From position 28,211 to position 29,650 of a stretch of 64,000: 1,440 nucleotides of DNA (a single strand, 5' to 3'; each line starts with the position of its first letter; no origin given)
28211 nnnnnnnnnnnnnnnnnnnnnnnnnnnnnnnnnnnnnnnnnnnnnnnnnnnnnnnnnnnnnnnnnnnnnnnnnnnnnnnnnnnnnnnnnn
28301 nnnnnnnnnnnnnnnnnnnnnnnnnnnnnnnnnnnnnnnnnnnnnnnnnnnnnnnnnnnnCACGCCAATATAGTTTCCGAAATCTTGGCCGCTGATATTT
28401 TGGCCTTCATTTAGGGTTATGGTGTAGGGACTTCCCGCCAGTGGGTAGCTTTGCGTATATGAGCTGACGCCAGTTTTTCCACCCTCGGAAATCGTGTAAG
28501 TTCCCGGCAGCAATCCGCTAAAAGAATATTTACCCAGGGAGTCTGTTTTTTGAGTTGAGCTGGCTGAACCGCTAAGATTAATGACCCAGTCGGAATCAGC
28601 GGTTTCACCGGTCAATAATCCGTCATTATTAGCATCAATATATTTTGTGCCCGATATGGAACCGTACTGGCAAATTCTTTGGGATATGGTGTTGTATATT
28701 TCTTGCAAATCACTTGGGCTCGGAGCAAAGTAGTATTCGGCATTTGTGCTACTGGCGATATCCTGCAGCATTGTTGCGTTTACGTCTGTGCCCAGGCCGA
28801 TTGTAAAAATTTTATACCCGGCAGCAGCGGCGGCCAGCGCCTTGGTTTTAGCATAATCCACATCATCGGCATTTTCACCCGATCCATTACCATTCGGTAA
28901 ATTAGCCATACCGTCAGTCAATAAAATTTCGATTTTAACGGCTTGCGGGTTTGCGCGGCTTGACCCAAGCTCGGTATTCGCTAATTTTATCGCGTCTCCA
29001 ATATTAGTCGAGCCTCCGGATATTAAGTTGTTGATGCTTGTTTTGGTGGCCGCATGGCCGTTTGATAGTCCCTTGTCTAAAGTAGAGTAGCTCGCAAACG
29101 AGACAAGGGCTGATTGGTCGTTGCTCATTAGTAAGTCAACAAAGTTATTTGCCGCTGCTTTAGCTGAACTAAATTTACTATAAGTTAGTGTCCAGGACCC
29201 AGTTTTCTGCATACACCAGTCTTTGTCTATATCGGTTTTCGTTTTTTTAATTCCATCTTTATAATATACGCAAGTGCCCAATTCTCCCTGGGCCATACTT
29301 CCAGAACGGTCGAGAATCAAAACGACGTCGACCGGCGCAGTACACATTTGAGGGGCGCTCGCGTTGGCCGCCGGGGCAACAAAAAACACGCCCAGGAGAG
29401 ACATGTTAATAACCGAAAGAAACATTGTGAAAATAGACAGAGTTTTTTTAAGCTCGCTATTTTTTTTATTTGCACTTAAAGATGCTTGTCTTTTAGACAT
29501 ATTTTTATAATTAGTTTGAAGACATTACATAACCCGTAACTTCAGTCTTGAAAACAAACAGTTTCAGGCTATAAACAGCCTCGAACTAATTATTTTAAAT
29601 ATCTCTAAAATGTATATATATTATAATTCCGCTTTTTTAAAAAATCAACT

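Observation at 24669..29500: Sortase operon with a 985-aa vWA / Cys-repeat LAETG substrate and a CAP-domain membrane protein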

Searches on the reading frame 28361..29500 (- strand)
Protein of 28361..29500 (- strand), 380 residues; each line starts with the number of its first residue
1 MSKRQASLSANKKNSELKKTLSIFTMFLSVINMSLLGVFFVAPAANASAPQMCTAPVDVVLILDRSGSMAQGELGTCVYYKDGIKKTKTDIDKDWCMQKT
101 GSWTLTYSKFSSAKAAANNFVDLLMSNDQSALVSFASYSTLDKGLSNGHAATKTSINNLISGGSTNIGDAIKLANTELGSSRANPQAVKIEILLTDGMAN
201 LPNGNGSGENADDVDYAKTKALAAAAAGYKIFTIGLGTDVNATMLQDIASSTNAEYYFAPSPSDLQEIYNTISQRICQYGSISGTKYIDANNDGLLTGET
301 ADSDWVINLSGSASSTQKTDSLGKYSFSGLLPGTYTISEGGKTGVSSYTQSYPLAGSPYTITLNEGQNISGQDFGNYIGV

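Call 34: search_solved_structures(query=window:28361-29500:-, max_evalue=0.01)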
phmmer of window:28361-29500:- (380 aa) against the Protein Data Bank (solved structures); distinct sequences matched with E-value up to 0.01: 1.
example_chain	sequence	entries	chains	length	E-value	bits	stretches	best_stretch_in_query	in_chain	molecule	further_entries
4rck_A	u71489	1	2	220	0.00086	22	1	109-273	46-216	Hypothetical membrane spanning protein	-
